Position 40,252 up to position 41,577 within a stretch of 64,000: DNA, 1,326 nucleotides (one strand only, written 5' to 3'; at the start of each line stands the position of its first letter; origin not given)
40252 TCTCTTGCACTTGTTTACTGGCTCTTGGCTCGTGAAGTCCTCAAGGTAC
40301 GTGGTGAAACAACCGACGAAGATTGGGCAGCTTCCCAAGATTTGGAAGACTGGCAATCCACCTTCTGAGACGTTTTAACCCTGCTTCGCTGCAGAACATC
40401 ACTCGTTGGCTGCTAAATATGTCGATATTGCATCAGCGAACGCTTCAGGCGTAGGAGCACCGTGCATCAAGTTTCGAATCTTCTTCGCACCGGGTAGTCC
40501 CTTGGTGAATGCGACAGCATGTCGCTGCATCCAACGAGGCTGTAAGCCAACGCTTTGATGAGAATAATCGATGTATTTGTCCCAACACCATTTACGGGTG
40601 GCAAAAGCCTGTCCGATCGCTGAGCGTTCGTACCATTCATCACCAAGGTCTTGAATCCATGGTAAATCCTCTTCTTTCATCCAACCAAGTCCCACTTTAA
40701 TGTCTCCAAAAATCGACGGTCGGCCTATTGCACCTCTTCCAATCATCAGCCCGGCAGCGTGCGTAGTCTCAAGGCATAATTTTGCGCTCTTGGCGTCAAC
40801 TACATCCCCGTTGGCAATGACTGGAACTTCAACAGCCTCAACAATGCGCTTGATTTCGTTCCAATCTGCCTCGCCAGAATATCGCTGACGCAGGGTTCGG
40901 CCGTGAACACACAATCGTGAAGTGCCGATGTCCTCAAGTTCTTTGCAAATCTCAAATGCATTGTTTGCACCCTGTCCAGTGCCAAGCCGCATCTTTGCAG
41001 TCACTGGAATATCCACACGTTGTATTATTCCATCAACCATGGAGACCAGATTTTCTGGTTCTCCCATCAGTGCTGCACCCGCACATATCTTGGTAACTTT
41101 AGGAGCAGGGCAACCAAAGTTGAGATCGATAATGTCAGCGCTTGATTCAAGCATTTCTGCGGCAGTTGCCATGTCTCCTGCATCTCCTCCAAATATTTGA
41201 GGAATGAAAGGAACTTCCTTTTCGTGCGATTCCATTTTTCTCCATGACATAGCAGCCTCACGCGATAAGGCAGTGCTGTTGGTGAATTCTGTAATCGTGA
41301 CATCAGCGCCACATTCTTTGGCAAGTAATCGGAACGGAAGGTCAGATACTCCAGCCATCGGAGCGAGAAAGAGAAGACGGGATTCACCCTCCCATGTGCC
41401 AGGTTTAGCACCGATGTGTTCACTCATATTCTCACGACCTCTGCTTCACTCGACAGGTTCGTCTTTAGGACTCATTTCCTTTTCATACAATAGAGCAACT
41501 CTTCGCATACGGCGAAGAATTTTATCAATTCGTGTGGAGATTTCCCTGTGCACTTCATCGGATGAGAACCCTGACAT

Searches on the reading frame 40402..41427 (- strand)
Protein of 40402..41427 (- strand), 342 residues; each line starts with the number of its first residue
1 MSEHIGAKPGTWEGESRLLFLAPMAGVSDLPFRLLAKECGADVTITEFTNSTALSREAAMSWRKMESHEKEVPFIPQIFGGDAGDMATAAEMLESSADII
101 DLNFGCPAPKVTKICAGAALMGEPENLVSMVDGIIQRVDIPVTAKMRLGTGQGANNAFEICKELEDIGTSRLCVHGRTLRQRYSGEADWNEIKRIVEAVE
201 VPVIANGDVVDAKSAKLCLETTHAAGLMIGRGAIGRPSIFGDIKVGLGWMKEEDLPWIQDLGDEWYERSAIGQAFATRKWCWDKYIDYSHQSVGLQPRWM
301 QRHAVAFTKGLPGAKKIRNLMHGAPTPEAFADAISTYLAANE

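Call 18: search_protein_families(library=pfam, proteins=[window:40402-41427:-], max_evalue=0.001)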
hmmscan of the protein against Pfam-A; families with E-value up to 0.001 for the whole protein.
window:40402-41427:- (342 aa): 1 family
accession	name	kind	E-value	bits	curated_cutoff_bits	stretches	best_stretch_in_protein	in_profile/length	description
PF01207.24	Dus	-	2e-69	234.5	20.4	1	21-244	2-227/311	Dihydrouridine synthase (Dus)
